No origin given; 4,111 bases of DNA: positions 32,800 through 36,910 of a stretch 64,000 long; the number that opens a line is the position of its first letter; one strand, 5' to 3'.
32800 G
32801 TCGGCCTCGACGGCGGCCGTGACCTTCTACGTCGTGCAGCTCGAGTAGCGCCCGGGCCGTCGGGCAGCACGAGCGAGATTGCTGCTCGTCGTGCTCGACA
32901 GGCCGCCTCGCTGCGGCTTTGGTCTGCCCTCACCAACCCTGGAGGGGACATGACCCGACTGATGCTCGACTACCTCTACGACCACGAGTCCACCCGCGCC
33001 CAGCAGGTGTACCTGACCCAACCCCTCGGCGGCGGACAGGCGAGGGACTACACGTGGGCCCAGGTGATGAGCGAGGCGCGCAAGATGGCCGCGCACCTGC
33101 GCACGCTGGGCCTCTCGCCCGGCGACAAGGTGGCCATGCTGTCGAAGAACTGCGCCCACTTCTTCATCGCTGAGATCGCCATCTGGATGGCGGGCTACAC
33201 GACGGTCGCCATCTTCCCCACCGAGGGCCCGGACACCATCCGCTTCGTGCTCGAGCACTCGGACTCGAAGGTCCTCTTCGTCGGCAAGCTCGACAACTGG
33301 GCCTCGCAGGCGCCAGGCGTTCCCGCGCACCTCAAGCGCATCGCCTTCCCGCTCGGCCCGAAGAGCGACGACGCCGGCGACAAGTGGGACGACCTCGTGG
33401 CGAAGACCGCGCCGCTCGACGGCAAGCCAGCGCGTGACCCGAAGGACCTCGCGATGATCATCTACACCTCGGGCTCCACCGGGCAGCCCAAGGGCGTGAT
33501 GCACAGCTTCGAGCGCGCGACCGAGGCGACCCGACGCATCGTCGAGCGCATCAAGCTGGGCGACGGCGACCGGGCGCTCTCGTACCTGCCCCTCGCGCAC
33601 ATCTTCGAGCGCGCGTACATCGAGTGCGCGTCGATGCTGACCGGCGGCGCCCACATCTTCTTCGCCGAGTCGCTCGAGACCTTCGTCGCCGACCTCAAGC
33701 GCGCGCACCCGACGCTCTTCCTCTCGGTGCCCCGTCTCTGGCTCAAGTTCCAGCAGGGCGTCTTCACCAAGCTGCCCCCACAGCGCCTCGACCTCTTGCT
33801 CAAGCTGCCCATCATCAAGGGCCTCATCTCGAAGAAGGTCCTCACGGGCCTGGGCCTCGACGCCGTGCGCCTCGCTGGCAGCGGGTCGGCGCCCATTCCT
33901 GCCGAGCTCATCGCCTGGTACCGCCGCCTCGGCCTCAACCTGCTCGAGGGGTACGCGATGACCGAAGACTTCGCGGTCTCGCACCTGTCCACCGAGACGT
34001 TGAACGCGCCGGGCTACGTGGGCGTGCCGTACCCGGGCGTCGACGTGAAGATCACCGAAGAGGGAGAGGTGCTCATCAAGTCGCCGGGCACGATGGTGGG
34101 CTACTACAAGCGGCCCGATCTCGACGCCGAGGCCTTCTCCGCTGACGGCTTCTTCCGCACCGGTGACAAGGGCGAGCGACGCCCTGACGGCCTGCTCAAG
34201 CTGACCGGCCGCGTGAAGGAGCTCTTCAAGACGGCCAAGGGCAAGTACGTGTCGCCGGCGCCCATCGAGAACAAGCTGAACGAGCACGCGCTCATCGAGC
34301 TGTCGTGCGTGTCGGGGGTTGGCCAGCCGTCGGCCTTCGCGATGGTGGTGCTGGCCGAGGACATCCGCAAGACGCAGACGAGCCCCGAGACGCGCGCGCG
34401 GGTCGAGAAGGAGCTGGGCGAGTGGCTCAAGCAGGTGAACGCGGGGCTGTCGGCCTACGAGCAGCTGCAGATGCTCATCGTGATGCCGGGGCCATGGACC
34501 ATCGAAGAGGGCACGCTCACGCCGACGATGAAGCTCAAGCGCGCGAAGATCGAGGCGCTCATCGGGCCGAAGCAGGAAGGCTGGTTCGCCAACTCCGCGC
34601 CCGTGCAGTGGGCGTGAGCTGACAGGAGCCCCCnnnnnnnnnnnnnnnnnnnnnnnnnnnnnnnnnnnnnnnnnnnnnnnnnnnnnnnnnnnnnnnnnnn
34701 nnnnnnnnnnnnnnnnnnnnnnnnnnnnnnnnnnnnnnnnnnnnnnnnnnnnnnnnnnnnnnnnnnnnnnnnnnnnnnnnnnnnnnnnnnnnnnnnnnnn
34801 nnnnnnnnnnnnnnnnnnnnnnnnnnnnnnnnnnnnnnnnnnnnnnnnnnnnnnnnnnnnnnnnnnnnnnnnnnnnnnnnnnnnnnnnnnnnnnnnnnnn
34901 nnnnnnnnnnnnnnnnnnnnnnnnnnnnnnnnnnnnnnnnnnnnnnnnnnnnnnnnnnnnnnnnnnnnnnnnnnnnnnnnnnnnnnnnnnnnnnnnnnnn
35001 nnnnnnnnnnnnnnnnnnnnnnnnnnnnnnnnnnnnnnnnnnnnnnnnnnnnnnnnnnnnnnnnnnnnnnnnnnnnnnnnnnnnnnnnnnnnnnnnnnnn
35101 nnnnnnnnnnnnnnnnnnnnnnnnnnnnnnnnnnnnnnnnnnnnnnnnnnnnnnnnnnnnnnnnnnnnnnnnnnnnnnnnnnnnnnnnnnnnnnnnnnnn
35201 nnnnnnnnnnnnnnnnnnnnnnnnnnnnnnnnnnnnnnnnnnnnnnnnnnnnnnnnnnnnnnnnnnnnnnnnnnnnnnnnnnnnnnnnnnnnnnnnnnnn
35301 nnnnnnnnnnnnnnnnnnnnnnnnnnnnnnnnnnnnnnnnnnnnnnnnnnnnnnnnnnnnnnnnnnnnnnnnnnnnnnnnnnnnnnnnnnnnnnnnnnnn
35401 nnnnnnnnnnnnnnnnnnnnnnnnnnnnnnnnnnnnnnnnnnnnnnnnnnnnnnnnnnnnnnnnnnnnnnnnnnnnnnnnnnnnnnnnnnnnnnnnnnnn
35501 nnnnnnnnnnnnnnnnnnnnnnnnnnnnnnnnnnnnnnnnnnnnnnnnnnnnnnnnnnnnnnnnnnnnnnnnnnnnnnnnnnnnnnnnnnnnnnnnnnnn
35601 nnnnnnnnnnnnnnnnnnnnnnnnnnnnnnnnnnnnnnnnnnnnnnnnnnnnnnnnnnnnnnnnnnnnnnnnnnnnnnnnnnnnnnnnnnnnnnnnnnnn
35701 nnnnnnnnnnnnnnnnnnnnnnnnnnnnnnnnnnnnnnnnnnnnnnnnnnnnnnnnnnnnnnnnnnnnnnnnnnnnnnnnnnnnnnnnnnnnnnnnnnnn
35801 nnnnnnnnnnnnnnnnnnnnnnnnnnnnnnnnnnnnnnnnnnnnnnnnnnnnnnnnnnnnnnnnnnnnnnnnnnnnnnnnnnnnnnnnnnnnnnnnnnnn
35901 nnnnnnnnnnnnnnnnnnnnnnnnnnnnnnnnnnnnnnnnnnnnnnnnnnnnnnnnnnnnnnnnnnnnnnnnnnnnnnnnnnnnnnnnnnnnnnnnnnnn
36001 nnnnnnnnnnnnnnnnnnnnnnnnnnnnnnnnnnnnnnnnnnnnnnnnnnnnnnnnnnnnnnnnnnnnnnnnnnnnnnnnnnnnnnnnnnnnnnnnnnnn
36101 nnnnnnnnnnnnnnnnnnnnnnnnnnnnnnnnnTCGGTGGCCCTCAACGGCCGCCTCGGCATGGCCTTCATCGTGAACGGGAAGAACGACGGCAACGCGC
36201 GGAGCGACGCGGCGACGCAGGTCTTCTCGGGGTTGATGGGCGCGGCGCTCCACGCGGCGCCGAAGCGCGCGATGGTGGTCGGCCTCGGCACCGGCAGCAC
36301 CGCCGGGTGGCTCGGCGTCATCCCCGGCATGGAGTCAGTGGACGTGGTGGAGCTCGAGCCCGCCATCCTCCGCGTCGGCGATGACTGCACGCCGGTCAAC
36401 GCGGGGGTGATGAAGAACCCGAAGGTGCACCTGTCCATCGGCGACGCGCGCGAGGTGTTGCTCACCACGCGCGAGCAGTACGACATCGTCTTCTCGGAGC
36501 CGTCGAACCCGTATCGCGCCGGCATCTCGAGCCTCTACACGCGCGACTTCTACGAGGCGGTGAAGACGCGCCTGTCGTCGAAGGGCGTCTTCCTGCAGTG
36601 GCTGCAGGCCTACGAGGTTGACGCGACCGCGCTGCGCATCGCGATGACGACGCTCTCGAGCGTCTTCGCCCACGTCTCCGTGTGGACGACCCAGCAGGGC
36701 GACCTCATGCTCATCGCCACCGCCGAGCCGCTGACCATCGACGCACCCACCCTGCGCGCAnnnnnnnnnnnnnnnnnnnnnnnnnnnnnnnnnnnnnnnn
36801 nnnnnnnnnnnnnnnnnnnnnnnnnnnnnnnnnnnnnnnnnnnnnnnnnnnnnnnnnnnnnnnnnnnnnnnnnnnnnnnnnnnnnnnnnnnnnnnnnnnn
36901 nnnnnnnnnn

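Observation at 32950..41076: Four-gene lipid-related operon: acyl-CoA ligase, membrane aminopropyltransferase-like protein, PLD-CBM20 and EEP lipoprotein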

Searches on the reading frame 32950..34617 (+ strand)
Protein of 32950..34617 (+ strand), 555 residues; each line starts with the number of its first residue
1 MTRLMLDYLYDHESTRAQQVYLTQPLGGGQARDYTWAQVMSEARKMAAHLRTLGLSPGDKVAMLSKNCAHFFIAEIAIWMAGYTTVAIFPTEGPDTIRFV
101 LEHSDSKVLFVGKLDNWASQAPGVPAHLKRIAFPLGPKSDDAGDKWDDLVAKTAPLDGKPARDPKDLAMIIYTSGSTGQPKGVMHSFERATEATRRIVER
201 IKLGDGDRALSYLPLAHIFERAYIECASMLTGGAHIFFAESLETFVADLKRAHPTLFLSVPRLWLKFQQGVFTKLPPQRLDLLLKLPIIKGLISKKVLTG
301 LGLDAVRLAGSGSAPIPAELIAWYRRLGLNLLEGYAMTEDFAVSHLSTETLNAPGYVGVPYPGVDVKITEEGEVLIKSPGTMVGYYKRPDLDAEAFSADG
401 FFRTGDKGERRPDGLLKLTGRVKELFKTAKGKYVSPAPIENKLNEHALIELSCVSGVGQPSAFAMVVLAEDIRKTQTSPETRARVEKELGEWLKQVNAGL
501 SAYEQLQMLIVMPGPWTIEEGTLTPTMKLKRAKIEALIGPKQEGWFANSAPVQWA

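Call 7: search_protein_families(library=pfam, proteins=[window:32950-34617:+], max_evalue=0.01)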
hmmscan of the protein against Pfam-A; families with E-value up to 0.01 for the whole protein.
window:32950-34617:+ (555 aa): 3 families
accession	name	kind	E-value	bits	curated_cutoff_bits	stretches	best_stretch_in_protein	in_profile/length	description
PF00501.34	AMP-binding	-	1.8e-69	234.8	29.9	1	29-386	17-384/384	AMP-binding enzyme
PF23562.2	AMP-binding_C_3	-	0.00011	23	20.8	1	429-513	7-87/124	AMP-binding enzyme C-terminal domain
PF09317.16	ACDH_C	-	0.0099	16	25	0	123-222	158-254/284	Acyl-CoA dehydrogenase, C-terminal, bacterial type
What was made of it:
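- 32950..34617 (+): g1: AMP-forming acyl-CoA-synthetase-like adenylating enzyme (555 aa). GGAGG lies 8 nt upstream of the ATG. Pfam AMP-binding 234.8 bits (call 7).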

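Call 8: search_protein_families(library=ncbifam, proteins=[window:32950-34617:+], max_evalue=0.01)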
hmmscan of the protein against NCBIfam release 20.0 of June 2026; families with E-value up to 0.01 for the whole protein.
window:32950-34617:+ (555 aa): 101 families (the best 25 are shown)
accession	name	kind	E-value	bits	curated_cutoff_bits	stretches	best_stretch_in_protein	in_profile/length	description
NF038343.1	ligase_FadD11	exception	9.2e-64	215.8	950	2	293-536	316-571/585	fatty acid--CoA ligase FadD11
NF004837.0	PRK06187.1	subfamily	1.2e-62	211.9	476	2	30-265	30-272/531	long-chain-fatty-acid--CoA ligase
NF041592.1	carboxyl_red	equivalog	2.4e-54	184.5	1300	1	34-549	78-622/1160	carboxylic acid reductase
NF004114.0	PRK05605.1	equivalog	1.9e-45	155.3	766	3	295-471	329-521/575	long-chain-fatty-acid--CoA ligase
NF005801.1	PRK07656.1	equivalog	3.7e-44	151.2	657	1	32-459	25-439/500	FadD3 family acyl-CoA ligase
NF006181.0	PRK08314.1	subfamily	9e-44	149.6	705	3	292-480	307-513/563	long-chain-fatty-acid--CoA ligase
NF005702.0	PRK07514.1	subfamily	4.6e-43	147.3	558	1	9-480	9-456/506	malonyl-CoA synthase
NF006182.0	PRK08316.1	subfamily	1.9e-40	138.9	663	2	31-268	34-275/523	fatty acyl-CoA synthetase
TIGR01733.1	AA-adenyl-dom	subfamily_domain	3.8e-40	137.9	317.4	1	35-453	1-408/409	amino acid adenylation domain-containing protein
TIGR01923.1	menE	equivalog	1.9e-39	135.8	330.15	2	312-457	232-382/442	o-succinylbenzoate--CoA ligase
NF005858.0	PRK07787.1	subfamily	3.4e-36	124.7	575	1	35-460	28-411/471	acyl-CoA synthetase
NF005714.0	PRK07529.1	subfamily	2.3e-35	122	632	3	297-464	331-514/640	acyl-CoA synthetase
NF052269.1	Staph_lig_FadD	equivalog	1.4e-34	119.3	650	1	30-474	24-443/499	long-chain-fatty-acid--CoA ligase FadD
TIGR03208.1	cyc_hxne_CoA_lg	equivalog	6.7e-34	117.5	792.3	2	26-224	46-254/538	cyclohexanecarboxylate-CoA ligase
TIGR02262.1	benz_CoA_lig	subfamily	1.1e-33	116.8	375.25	1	31-492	28-480/508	benzoate-CoA ligase family protein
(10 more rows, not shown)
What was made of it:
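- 32950..34617 (+): The best NCBIfam matches are FadD11 and long-chain FACS, far below their equivalog cut-offs (call 8).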

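Call 25: search_solved_structures(query=window:32950-34614:+, max_evalue=1e-20)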
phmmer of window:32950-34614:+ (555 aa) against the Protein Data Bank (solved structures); distinct sequences matched with E-value up to 1e-20: 32.
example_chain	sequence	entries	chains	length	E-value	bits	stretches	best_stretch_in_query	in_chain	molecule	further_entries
5mso_A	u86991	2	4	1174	4.5e-37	131.2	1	159-541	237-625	Carboxylic acid reductase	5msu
5msp_A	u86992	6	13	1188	1.4e-34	123.1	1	159-553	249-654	Thioester reductase domain-containing protein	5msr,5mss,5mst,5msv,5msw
6oz1_A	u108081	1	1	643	1.7e-34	122.8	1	152-547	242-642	Oxidoreductase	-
5msc_A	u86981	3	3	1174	2.8e-30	108.8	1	154-549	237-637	Carboxylic acid reductase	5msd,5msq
1ult_A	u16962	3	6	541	2.5e-28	102.4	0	299-461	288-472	long chain fatty acid-CoA ligase | long-chain-fatty-acid-CoA synthetase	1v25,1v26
6mfy_A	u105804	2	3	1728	8.9e-28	100.6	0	371-457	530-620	Linear gramicidin synthase subunit A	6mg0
6mfz_A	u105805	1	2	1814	1.2e-27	100.1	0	371-457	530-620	Linear gramicidin synthase subunit A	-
9be4_A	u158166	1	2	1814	1.2e-27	100.1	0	371-457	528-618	Linear gramicidin synthase subunit A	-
9be3_A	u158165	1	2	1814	1.2e-27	100.1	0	371-457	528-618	Linear gramicidin synthase subunit A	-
9meh_A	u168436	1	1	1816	1.2e-27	100.1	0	371-457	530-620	Linear gramicidin synthase subunit A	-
8wev_A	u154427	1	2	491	1.4e-27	99.9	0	272-461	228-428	Feruloyl-CoA Synthetase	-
8weu_A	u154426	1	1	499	1.9e-27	99.4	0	273-461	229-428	Fatty-acyl-CoA synthase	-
3r44_A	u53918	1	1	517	2e-27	99.4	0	34-221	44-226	fatty acyl CoA synthetase FADD13 (FATTY-ACYL-CoA SYNTHETASE)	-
5ie0_A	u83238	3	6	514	6.2e-25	91.2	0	47-263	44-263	Oxalate--CoA ligase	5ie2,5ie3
5zrn_A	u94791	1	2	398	2.3e-24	89.3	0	34-221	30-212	Long-chain-fatty-acid--CoA ligase FadD13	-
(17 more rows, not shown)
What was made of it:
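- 32950..34617 (+): PDB hits are CAR A-domains and ttLC-FACS (call 25).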

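Call 79: search_protein_families(library=padloc, proteins=[window:32950-34614:+], max_evalue=0.001)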
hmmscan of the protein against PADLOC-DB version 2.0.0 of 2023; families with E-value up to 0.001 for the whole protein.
window:32950-34614:+ (555 aa): 0 families

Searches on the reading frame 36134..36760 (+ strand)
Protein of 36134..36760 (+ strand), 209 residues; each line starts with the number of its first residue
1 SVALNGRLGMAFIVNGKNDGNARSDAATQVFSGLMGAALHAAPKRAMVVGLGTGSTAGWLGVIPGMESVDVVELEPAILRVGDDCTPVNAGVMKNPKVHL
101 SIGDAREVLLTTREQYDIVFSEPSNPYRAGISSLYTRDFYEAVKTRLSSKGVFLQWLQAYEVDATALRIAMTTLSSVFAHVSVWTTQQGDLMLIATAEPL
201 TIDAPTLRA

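Call 90: search_solved_structures(query=window:36134-36760:+, max_evalue=0.000001, show_alignments=3)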
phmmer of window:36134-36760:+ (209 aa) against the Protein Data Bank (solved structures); distinct sequences matched with E-value up to 0.000001: 15.
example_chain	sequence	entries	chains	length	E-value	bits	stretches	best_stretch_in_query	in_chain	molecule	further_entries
3anx_A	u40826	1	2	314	2.9e-10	43.4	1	39-153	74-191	spermidine synthase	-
1uir_A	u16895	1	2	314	3.9e-10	42.9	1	39-153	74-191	Polyamine Aminopropyltransferase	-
6bq2_A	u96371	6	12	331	8.8e-10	41.8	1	9-181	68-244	Thermospermine synthase ACAULIS protein | Thermospermine synthase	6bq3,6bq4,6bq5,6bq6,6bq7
8iyi_A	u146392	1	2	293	1.7e-09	40.9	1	33-167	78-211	KLLA0B09372p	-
2o05_A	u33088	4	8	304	1.8e-09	40.8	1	12-154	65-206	Spermidine synthase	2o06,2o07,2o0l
3rw9_A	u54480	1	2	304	1.8e-09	40.8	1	12-154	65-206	Spermidine synthase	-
9q41_A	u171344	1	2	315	2e-09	40.6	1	12-154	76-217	Spermidine synthase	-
6qmm_B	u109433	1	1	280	2.5e-09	40.3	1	41-181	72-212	Polyamine aminopropyltransferase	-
2b2c_A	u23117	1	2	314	1.4e-08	37.9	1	11-154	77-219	spermidine synthase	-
6qmm_A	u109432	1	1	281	2e-08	37.3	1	41-181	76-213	Polyamine aminopropyltransferase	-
1iy9_A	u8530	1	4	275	4.4e-08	36.2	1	39-155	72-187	Spermidine synthase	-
3o4f_A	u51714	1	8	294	9.9e-08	35.1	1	39-155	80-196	Spermidine synthase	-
6o64_A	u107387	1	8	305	1.6e-07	34.4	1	9-155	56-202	Spermidine synthase 2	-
1mjf_A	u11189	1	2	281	3.7e-07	33.2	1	39-177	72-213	spermidine synthase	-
1inl_A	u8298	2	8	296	5.5e-07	32.6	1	7-183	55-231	Spermidine synthase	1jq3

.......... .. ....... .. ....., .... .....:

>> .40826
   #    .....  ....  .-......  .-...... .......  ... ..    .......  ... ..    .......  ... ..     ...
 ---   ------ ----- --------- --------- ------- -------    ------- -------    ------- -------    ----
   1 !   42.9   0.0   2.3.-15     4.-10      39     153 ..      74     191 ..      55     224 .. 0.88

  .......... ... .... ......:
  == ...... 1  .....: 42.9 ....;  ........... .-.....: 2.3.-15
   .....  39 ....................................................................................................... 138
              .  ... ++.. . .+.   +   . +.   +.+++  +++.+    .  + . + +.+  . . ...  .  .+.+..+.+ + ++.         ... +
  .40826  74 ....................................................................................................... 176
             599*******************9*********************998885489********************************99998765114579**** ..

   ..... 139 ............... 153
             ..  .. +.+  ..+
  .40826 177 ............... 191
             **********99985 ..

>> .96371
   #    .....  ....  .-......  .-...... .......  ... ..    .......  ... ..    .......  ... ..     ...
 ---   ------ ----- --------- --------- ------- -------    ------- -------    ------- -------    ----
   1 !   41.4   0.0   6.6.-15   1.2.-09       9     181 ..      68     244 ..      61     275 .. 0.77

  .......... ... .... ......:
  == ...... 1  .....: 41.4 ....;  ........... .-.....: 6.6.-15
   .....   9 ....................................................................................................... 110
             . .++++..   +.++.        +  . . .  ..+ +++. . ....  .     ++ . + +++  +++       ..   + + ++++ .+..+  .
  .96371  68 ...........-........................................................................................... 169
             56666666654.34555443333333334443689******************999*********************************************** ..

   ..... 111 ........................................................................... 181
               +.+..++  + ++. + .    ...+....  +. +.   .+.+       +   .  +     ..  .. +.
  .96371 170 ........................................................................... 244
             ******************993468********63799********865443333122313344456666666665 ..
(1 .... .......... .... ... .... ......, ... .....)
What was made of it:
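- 34634..37783 (+): g2: fused polytopic membrane domain, spermidine-synthase-fold domain and a roughly 350-aa helical C-terminal region (1049 aa). The motif E-P-S-N-P stands where SpeE has D-L-T-D-P (call 90).
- The g2 domain lacks the D-x-x-D-P aminopropyltransferase motif (call 90).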
